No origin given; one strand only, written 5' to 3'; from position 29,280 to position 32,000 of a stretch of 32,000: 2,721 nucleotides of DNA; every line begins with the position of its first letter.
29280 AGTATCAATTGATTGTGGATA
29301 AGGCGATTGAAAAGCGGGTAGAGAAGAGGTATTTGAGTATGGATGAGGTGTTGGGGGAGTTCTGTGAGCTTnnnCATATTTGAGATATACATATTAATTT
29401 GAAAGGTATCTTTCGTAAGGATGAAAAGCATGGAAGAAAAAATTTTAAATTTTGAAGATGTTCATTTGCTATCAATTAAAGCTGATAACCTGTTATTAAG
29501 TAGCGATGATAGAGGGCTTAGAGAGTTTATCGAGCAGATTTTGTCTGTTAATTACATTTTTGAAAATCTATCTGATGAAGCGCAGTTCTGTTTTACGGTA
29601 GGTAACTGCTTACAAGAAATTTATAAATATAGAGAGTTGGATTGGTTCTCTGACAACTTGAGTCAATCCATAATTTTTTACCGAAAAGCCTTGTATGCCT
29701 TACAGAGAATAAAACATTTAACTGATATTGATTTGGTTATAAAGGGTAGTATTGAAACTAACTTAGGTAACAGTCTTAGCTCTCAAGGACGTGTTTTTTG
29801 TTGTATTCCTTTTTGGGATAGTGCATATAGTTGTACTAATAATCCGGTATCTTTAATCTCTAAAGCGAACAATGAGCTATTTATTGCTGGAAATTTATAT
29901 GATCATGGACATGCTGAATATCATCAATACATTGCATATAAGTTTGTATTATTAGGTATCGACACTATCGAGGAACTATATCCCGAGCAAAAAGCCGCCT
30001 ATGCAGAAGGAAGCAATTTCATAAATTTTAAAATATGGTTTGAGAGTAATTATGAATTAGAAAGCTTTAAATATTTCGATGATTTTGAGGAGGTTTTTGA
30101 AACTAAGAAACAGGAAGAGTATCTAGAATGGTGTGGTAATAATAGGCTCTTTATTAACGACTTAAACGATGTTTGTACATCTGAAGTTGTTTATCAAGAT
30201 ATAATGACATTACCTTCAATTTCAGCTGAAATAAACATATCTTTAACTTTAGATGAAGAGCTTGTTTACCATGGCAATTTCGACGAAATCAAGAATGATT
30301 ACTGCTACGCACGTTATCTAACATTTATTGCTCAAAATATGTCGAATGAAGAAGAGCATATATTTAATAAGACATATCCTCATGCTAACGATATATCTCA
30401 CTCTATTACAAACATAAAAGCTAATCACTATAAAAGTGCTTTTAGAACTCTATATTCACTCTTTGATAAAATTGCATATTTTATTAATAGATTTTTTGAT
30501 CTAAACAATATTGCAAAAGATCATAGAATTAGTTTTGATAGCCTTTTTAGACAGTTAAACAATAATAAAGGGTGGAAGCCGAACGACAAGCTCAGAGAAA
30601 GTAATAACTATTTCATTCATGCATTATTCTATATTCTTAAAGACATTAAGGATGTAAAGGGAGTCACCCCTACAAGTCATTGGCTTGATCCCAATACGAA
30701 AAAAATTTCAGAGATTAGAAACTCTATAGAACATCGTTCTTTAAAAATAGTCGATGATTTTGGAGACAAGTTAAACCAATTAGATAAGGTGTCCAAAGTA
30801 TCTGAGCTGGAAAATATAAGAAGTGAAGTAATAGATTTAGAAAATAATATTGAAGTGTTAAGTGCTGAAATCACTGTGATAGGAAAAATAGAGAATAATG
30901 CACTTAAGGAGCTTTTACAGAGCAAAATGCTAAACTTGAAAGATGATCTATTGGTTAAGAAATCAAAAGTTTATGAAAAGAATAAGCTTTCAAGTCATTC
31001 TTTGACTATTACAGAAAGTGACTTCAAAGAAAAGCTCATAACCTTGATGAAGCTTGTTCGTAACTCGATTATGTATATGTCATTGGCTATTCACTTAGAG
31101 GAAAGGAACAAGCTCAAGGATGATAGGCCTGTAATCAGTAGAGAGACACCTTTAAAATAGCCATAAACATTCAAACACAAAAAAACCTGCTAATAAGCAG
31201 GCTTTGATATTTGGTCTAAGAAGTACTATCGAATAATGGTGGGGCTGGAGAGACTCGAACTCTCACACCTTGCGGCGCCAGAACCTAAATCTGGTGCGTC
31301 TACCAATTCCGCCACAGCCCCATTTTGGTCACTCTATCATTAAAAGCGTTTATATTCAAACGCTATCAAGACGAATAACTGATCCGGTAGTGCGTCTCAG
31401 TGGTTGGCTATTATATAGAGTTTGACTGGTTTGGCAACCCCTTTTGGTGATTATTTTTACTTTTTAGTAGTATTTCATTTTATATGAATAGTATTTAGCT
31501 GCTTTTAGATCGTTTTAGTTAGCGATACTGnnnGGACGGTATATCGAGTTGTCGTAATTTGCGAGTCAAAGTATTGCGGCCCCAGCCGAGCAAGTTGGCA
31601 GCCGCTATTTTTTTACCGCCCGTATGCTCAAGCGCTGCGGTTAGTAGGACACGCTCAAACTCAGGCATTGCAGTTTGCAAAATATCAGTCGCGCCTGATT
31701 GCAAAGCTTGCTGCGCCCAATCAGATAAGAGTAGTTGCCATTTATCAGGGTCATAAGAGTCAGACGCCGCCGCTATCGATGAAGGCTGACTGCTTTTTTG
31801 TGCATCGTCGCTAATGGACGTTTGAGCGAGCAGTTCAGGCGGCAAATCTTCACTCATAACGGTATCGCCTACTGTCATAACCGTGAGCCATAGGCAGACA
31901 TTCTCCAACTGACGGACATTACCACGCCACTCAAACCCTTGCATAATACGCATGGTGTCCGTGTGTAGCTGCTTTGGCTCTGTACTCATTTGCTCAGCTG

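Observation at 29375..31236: A one-gene AT-rich islet encoding a large HEPN-motif protein at the 3' end of tRNA-Leu: candidate uncharacterised defence or abortive-infection effector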

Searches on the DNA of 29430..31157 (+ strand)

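Call 84: search_dna_similar(query=L084:8953-10689:+, collection=ecoli_genomes, mode=distant, max_rows=15, rows=spread)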
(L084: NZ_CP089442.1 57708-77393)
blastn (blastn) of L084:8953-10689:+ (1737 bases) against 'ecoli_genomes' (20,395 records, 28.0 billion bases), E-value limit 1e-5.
Records with a match: 11; places in all: 11; records where one place covers at least 80% of the query: 0.
Genomes with a match: 11 of 5426; with a place that covers at least 80% of the query: 0. Places per genome that has any: lowest 1, median 1, highest 1. On chromosomes: 11 places; on plasmids: 0.
Best place of each record, by identity: 60-80% 11.
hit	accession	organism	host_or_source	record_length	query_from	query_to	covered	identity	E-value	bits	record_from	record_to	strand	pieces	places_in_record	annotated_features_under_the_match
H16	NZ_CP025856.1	Escherichia coli strain 504838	Homo sapiens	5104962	682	1344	38%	66.2%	2e-37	168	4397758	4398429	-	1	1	LA2681 family HEPN domain-containing protein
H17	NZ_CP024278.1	Escherichia coli strain ATCC 43896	Homo sapiens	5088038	682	1344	38%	66.2%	2e-37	168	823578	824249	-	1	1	LA2681 family HEPN domain-containing protein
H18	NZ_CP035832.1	Escherichia coli strain 025542-1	Homo sapiens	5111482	682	1344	38%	66.2%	2e-37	168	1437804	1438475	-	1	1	LA2681 family HEPN domain-containing protein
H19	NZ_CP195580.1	Escherichia coli strain A_5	cattle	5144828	682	1344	38%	66.2%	2e-37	168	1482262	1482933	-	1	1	LA2681 family HEPN domain-containing protein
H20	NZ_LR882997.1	Escherichia coli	-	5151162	682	1344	38%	66.2%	2e-37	168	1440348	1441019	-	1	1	LA2681 family HEPN domain-containing protein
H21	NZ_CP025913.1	Escherichia coli strain 203740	Homo sapiens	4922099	682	1339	38%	66.1%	3e-36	163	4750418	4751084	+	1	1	LA2681 family HEPN domain-containing protein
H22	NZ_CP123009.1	Escherichia coli O155 strain NWU_3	Bos taurus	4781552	681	1344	38%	64.5%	8e-18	103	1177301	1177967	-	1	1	LA2681 family HEPN domain-containing protein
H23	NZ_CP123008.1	Escherichia coli strain NWU_4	Bos taurus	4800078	681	1344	38%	64.5%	8e-18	103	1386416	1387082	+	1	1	LA2681 family HEPN domain-containing protein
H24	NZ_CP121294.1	Escherichia coli O155:H21 strain NWU_1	North West province, South Africa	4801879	681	1344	38%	64.5%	8e-18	103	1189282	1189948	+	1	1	LA2681 family HEPN domain-containing protein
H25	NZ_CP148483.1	Escherichia coli strain Z1323CEC0004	Chicken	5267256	684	1344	38%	64.6%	4e-21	113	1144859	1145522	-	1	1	LA2681 family HEPN domain-containing protein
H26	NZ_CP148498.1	Escherichia coli strain Z1323CEC0002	Chicken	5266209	684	1344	38%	64.6%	4e-21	113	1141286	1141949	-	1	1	LA2681 family HEPN domain-containing protein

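Call 86: get_annotated_region(hit=H16, flank=9000)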
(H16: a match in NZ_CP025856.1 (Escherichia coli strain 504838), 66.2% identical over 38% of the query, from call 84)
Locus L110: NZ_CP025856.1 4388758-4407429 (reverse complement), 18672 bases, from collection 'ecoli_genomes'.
description: Escherichia coli strain 504838 chromosome, complete genome
organism: Escherichia coli strain 504838 (NCBI taxid 562)
replicon: chromosome; assembly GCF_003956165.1
host: Homo sapiens; source: stool; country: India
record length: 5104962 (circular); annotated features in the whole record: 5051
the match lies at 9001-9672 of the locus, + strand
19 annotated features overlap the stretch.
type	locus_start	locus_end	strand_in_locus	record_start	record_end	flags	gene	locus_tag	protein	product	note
CDS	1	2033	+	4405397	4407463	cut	ppk1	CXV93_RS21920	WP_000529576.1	polyphosphate kinase 1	-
CDS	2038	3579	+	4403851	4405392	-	ppx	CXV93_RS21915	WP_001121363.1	exopolyphosphatase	-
CDS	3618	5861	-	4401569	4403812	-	pdeF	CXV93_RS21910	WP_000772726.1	cyclic-guanylate-specific phosphodiesterase PdeF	-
CDS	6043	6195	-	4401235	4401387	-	-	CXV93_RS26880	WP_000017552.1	hypothetical protein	-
CDS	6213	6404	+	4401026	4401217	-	yfgG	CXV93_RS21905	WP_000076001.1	YfgG family protein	-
CDS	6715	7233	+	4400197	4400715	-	yfgH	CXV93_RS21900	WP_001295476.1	glycine zipper 2TM domain-containing protein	-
CDS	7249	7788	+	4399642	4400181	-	yfgI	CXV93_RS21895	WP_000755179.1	DUF5384 family protein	-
CDS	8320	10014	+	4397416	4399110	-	-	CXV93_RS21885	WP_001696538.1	LA2681 family HEPN domain-containing protein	-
CDS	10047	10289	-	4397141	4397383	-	-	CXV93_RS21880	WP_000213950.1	type I toxin-antitoxin system ptaRNA1 family toxin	-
CDS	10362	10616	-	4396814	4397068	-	-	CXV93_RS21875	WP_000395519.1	hypothetical protein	-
CDS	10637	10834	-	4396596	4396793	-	-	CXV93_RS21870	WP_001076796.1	hypothetical protein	-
CDS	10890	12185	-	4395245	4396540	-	trbL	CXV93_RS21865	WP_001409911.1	P-type conjugative transfer protein TrbL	-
CDS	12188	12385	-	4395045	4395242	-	-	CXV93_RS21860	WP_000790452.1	hypothetical protein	-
CDS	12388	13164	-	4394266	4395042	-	trbJ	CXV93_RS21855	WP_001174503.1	P-type conjugative transfer protein TrbJ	-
CDS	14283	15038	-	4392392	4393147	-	-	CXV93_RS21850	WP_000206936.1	hypothetical protein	-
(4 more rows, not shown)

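Call 87: get_annotated_region(hit=H22, flank=9000)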
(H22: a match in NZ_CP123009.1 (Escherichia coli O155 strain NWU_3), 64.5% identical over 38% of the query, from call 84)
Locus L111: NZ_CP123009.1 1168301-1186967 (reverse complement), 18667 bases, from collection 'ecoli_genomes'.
description: Escherichia coli O155 strain NWU_3 chromosome, complete genome
organism: Escherichia coli O155 strain NWU_3 (NCBI taxid 3041057)
replicon: chromosome; assembly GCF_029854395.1
host: Bos taurus; source: missing; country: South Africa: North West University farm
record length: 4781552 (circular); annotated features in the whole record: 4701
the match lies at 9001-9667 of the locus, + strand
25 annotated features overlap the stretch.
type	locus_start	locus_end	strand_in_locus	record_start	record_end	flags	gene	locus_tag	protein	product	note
CDS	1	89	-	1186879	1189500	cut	recE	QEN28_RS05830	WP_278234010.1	exodeoxyribonuclease VIII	-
CDS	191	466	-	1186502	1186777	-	racC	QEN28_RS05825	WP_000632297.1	protein RacC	-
CDS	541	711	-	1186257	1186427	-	ydaE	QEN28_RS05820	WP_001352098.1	YdaE family protein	-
CDS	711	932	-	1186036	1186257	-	kilR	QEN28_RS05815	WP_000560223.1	killing protein KilR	-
CDS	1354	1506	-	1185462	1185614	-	ydaF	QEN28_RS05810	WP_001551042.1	DUF1391 family protein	-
CDS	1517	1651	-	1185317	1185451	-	-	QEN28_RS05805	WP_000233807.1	hypothetical protein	-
CDS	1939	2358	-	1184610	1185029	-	-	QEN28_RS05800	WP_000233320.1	helix-turn-helix domain-containing protein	-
CDS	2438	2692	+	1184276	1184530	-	-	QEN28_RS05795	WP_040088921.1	helix-turn-helix transcriptional regulator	-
CDS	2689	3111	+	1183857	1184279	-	ydaT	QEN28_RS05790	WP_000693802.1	toxin YdaT family protein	-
CDS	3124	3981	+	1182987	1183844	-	ydaU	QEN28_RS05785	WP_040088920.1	YdaU family protein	-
CDS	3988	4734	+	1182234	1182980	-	ydaV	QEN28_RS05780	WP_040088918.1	ATP-binding protein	-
CDS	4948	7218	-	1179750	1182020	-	-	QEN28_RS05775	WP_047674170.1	hypothetical protein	-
CDS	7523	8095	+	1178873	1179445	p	-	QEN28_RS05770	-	tyrosine-type recombinase/integrase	internal stop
CDS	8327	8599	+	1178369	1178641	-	-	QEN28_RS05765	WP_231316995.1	hypothetical protein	-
CDS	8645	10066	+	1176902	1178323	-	-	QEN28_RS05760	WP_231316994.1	LA2681 family HEPN domain-containing protein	-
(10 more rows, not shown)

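Call 88: get_annotated_region(hit=H25, flank=9000)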
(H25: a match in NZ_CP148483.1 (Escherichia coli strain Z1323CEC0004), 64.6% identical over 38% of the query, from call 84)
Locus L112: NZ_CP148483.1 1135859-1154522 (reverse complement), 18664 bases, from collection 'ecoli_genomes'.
description: Escherichia coli strain Z1323CEC0004 chromosome, complete genome
organism: Escherichia coli strain Z1323CEC0004 (NCBI taxid 562)
replicon: chromosome; assembly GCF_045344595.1
host: Chicken; source: -; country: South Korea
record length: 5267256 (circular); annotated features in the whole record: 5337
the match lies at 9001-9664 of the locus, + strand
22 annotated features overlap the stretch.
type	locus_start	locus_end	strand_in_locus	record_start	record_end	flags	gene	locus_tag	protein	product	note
CDS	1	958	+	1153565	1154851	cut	yfjD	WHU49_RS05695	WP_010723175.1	HlyC/CorC family transporter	-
CDS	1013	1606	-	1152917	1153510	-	grpE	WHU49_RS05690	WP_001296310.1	nucleotide exchange factor GrpE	-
CDS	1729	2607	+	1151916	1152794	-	nadK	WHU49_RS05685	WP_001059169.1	NAD(+) kinase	-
CDS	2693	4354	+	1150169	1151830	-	recN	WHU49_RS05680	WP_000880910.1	DNA repair protein RecN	-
CDS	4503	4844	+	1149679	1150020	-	bamE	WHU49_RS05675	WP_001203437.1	outer membrane protein assembly factor BamE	-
CDS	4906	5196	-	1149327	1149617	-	yfjF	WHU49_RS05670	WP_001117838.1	RnfH family protein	-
CDS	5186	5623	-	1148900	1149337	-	ratA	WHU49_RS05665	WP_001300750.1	type II toxin-antitoxin system toxin RatA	-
CDS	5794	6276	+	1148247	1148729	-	smpB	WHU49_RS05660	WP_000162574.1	SsrA-binding protein SmpB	-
tmRNA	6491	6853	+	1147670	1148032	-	ssrA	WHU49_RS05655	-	transfer-messenger RNA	-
CDS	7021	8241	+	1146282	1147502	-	-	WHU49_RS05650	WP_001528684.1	integrase domain-containing protein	-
CDS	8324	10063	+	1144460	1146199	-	-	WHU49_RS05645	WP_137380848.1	LA2681 family HEPN domain-containing protein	-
CDS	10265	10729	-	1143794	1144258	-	-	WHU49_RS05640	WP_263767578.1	hypothetical protein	-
CDS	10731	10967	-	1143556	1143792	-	-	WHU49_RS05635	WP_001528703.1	hypothetical protein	-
CDS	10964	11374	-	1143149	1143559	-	-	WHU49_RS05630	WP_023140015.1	hypothetical protein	-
CDS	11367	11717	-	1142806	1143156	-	-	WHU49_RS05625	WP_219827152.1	hypothetical protein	-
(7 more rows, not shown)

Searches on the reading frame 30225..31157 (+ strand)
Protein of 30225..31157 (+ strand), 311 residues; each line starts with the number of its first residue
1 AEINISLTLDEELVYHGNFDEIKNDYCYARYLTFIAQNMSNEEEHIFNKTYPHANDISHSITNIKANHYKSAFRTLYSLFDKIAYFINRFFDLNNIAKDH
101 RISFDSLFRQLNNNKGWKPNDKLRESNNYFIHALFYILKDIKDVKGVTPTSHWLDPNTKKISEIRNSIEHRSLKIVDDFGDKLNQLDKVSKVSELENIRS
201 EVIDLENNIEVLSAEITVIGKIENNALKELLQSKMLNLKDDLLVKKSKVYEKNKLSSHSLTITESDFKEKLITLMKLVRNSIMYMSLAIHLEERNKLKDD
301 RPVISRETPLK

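Call 82: predict_structure(alignment_id=A4)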
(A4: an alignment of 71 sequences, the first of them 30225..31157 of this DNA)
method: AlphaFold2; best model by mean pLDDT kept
length: 311 residues; sequences in the alignment: 71
mean_pLDDT: 75.6   pTM: 0.66
mean pLDDT of the five models: 75.6, 71.2, 70.9, 64.3, 58.6
residues with pLDDT >= 90: 66; 70-90: 154; 50-70: 58; < 50: 33
segments of 3 or more residues with pLDDT < 50: 1-17, 52-56, 302-305, 309-311
pLDDT, mean of each block of 10 residues (from residue 1): 37 49 90 88 59 52 81 91 83 74 70 68 83 80 56 61 81 78 75 86 93 89 86 92 91 72 88 92 87 70 46 36
secondary structure, 60 per line:
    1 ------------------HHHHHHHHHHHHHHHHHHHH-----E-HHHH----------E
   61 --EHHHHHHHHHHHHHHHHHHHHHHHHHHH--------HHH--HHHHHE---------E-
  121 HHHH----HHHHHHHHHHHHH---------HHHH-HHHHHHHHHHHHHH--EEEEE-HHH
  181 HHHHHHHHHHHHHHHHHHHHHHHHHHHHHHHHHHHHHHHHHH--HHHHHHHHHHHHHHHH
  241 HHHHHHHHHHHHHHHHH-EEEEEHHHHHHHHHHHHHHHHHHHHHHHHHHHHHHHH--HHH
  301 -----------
elements in order: H19-38 H46-49 H64-90 H104-108 H121-124 H129-141 H151-154 H156-169 E172-176 H178-222 H225-257 E259-263 H264-295

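Call 85: fold_search(model_id=the predicted structure, library=pdb)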
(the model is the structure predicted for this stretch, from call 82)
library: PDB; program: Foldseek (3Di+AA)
matches with E <= 10: 347; with E <= 0.001: 0
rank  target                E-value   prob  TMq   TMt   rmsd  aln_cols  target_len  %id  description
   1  6r1j_D                2.3e-01  0.60  0.24  0.28  17.6       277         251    8  Structure of the soluble AhlC triple head mutant of the tripartite alpha-pore forming toxin, AHL, from Aeromonas hydro (released 2019-07-10)
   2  4tql_A                2.3e-01  0.28  0.19  0.22  24.1       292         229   11  Computationally designed three helix bundle (released 2014-10-15)
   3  8ubg_A                2.6e-01  0.30  0.23  0.29  24.4       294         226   11  DpHF19 filament (released 2024-04-10)
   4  8iyj_B5               2.8e-01  0.18  0.13  0.19  18.8       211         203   11  Cryo-EM structure of the 48-nm repeat doublet microtubule from mouse sperm (released 2023-07-05)
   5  9dh7                  5.5e-01  0.10  0.15  0.03  17.7       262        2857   16  State-4 of the motor domain from full-length human dynein-1 in 5mM AMPPNP with 5mM Mg2+ (released 2025-04-23)
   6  5nen_B                5.8e-01  0.21  0.17  0.23  13.3       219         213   10  Crystal structure of the soluble domain of LipC, a membrane fusion protein of a type I secretion system (released 2017-11-22)
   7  9e0u                  5.8e-01  0.12  0.16  0.03  18.7       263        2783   16  Cryo-EM structure of human cytoplasmic dynein-1 in the presence of ATP (released 2025-07-09)
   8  8i7o_B8               6.1e-01  0.09  0.11  0.17  17.4       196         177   12  In situ structure of axonemal doublet microtubules in mouse sperm with 16-nm repeat (released 2023-10-11)
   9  3caz_B                6.7e-01  0.25  0.21  0.30  18.1       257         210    8  Crystal structure of a BAR protein from Galdieria sulphuraria (released 2008-03-04)
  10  8chb_A                7.1e-01  0.14  0.21  0.12  18.1       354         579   11  Inward-facing conformation of the ABC transporter BmrA C436S/A582C cross-linked mutant (released 2023-12-20)
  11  9bm1                  7.5e-01  0.30  0.22  0.03  18.6       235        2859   18  State-3 of motor domain from full-length human dynein-1 in 5mM ATP (released 2025-04-23)
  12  8i7r_F9               7.9e-01  0.10  0.12  0.19  17.5       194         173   13  In situ structure of axonemal doublet microtubules in mouse sperm with 48-nm repeat (released 2023-10-11)
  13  5c21_B                9.2e-01  0.54  0.24  0.28  12.5       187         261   14  Crystal structure of native HlyD from E. coli (released 2016-02-17)
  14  8uao_A                9.2e-01  0.30  0.27  0.34  26.2       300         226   13  DpHF18 filament (released 2024-04-10)
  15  6ek7                  9.2e-01  0.15  0.24  0.21  24.8       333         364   13  YaxA from Yersinia enterocolitica (released 2018-05-16)
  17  7bxo_D                1.0e+00  0.33  0.21  0.42   9.6       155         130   12  Crystal structure of the toxin-antitoxin with AMP-PNP (released 2020-09-30)
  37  7bxo_F                1.8e+00  0.23  0.21  0.42   7.8       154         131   13  Crystal structure of the toxin-antitoxin with AMP-PNP (released 2020-09-30)
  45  6m6w_D                2.0e+00  0.16  0.21  0.42  14.8       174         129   13  Crystal structure the toxin-antitoxin MntA-HpeT mutant-Y104A (released 2020-09-30)
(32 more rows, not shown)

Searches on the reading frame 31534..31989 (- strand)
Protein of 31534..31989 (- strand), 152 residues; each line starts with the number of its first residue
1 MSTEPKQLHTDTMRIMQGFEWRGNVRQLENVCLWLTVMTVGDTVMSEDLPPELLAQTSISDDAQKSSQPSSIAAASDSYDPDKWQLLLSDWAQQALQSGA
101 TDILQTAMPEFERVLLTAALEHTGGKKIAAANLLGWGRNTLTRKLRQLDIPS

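Call 91: search_protein_families(library=pfam, proteins=[window:31534-31989:-], max_evalue=0.00001)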
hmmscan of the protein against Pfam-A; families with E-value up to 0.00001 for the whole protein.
window:31534-31989:- (152 aa): 2 families
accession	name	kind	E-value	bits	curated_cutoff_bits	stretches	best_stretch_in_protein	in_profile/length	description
PF02954.25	HTH_8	-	8.9e-15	54.6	22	1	108-147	2-41/42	Bacterial regulatory protein, Fis family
PF25601.1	AAA_lid_14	-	3.3e-14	52.9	27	1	3-64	24-85/87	AAA+ ATPase lid domain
